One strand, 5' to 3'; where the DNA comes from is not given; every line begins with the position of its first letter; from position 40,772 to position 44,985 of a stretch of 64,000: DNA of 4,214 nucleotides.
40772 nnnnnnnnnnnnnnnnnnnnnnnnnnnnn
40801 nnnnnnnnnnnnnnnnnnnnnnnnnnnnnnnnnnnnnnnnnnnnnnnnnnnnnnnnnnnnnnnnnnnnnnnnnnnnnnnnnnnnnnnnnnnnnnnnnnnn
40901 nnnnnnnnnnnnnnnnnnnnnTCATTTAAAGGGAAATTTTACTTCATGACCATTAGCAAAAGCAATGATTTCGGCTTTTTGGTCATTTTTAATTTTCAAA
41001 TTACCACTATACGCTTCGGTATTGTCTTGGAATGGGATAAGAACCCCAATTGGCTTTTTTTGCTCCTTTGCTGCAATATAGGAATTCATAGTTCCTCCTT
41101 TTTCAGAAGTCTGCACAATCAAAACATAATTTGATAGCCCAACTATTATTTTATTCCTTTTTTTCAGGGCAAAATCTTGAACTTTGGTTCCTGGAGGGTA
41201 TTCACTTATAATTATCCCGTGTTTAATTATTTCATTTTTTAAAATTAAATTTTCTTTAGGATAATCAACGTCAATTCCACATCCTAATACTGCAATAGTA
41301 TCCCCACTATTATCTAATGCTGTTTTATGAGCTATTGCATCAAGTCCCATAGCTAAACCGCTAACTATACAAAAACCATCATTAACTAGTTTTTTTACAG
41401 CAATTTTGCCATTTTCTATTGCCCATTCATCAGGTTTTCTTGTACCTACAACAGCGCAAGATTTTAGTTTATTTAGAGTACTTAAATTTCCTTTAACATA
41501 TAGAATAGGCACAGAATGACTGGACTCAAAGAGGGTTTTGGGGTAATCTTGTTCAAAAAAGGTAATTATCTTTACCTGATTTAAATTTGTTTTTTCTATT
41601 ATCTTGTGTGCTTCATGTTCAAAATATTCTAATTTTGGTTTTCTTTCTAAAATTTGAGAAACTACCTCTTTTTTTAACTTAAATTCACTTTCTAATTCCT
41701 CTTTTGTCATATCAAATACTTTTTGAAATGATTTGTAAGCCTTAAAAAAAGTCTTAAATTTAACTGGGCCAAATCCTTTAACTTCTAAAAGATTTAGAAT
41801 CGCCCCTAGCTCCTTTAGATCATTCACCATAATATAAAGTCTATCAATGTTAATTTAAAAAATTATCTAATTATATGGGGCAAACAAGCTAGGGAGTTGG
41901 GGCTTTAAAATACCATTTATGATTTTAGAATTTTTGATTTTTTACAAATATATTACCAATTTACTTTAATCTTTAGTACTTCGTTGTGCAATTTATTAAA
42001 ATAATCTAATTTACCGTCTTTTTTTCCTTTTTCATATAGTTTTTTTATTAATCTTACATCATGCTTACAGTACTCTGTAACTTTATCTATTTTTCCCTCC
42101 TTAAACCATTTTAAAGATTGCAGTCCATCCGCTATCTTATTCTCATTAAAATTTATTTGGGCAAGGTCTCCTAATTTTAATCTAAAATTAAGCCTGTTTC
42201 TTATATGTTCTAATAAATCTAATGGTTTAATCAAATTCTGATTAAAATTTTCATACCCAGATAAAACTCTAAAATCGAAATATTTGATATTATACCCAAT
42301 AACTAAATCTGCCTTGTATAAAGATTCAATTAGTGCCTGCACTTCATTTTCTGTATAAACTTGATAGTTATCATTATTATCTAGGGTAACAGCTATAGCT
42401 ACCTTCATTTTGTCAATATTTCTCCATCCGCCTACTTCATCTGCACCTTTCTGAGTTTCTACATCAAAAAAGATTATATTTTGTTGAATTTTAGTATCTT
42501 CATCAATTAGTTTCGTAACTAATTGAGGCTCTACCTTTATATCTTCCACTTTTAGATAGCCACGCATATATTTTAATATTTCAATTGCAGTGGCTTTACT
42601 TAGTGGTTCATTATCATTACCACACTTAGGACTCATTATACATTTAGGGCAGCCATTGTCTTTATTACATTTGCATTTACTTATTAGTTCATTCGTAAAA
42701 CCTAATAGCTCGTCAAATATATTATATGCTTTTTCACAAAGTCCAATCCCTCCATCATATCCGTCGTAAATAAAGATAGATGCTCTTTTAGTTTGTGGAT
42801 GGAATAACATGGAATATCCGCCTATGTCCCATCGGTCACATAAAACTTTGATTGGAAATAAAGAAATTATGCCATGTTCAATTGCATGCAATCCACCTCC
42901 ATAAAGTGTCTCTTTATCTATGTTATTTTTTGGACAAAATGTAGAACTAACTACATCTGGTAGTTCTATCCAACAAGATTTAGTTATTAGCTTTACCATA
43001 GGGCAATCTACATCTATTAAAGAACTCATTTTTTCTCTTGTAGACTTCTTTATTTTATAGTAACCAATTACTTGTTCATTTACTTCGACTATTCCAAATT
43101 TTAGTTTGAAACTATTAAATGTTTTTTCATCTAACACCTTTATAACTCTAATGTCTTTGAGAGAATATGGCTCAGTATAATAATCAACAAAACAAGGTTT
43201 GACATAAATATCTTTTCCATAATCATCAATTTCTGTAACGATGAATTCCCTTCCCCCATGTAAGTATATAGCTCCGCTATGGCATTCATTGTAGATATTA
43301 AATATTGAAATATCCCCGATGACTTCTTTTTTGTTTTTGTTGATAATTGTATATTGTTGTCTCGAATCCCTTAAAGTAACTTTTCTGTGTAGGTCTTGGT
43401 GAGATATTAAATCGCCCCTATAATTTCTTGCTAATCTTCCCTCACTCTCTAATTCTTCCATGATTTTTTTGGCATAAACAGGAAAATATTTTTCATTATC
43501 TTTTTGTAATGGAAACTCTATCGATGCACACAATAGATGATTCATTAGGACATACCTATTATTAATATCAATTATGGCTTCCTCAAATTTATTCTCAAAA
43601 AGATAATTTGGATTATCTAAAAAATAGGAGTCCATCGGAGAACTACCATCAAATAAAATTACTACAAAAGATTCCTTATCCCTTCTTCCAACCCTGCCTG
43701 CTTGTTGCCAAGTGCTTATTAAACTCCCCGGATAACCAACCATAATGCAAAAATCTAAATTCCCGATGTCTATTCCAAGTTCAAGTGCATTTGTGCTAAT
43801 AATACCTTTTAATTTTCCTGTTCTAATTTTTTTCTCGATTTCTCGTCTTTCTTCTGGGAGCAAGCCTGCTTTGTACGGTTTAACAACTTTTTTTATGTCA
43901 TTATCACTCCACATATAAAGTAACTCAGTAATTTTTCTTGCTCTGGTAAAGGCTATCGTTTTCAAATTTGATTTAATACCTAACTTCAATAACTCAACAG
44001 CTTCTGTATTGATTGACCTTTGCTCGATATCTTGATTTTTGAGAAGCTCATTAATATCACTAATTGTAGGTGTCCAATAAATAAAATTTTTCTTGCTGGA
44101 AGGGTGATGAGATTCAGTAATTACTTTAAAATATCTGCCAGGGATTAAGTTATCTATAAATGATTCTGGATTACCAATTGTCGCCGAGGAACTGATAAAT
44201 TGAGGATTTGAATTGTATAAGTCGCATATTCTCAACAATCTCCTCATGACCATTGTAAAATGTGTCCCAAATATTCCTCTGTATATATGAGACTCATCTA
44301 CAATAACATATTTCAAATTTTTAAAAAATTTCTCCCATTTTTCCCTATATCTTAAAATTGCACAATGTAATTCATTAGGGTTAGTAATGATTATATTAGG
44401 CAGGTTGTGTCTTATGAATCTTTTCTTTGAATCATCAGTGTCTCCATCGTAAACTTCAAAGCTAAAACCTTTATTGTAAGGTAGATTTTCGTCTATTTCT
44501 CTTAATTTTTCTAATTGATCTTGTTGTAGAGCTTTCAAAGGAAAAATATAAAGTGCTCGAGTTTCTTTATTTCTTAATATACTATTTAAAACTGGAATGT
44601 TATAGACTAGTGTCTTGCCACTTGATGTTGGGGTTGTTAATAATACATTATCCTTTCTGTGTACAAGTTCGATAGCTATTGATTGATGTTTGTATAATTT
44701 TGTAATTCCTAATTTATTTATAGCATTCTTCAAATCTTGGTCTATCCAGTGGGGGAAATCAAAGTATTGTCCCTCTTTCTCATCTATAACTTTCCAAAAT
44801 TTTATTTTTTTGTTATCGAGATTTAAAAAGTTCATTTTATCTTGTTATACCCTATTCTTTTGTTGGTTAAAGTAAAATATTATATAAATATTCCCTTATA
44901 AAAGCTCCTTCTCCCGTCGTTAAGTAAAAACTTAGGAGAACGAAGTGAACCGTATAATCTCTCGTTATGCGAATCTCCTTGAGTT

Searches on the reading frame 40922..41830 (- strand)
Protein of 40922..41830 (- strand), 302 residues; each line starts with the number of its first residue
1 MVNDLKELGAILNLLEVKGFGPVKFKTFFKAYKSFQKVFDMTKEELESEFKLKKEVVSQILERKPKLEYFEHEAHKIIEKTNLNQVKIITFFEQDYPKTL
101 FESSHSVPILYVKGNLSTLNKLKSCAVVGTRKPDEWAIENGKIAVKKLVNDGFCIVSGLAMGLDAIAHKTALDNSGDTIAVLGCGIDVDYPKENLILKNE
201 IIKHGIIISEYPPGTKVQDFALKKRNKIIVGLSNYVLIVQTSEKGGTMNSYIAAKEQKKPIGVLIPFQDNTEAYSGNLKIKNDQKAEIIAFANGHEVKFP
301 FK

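Call 62: search_protein_families(library=pfam, proteins=[window:40922-41830:-], max_evalue=0.001)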
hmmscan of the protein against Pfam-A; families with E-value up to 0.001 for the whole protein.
window:40922-41830:- (302 aa): 1 family
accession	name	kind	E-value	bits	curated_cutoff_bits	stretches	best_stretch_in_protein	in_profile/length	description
PF02481.21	DNA_processg_A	-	7.5e-57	192.4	29.6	1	82-286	3-207/212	DNA recombination-mediator protein A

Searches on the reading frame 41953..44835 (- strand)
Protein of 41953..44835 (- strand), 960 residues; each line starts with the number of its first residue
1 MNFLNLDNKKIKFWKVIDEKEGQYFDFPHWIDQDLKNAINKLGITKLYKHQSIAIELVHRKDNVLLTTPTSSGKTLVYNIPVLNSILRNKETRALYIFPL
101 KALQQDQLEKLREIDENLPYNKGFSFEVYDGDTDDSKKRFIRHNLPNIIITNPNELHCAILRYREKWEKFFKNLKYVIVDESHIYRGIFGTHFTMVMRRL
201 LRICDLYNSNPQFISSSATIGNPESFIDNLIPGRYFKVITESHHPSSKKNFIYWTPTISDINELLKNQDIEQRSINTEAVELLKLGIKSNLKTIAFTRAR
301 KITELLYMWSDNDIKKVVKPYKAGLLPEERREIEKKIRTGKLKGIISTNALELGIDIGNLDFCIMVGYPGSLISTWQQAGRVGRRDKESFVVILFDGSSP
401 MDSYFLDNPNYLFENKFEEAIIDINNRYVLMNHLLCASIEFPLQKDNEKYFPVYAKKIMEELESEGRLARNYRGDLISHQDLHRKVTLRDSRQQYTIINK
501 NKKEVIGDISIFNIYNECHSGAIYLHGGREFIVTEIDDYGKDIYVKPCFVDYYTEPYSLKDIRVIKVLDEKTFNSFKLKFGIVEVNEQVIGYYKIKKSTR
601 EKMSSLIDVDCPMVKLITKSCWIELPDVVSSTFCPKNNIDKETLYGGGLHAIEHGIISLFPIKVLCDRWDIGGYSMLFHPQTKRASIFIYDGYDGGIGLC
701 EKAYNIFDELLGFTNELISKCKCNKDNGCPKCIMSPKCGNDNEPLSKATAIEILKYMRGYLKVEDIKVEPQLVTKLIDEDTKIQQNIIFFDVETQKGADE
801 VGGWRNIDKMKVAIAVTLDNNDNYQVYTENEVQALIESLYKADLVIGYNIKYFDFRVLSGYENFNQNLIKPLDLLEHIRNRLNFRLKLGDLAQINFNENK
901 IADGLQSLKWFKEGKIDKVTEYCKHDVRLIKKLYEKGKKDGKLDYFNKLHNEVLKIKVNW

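Call 62: search_protein_families(library=pfam, proteins=[window:41953-44835:-], max_evalue=0.001)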
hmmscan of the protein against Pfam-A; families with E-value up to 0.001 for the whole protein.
window:41953-44835:- (960 aa): 6 families
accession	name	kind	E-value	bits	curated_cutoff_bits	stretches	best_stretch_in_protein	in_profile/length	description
PF00270.35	DEAD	-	3.7e-30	105.3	26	1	49-223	2-164/167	DEAD/DEAH box helicase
PF09369.15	MZB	-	1.1e-20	74.5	24.2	1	653-733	2-80/80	MrfA Zn-binding domain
PF00271.37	Helicase_C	-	1.2e-15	58.1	23.5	1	286-385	11-109/110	Helicase conserved C-terminal domain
PF04851.21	ResIII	-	3.9e-09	37.1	22.5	1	46-184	3-136/164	Type III restriction enzyme, res subunit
PF22982.3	WHD_HRQ1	-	8.4e-08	33.6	27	1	422-485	1-64/70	ATP-dependent helicase HRQ1, winged helix domain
PF13482.12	RNase_H_2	-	4e-06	27.3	22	1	788-936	1-163/165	RNase_H superfamily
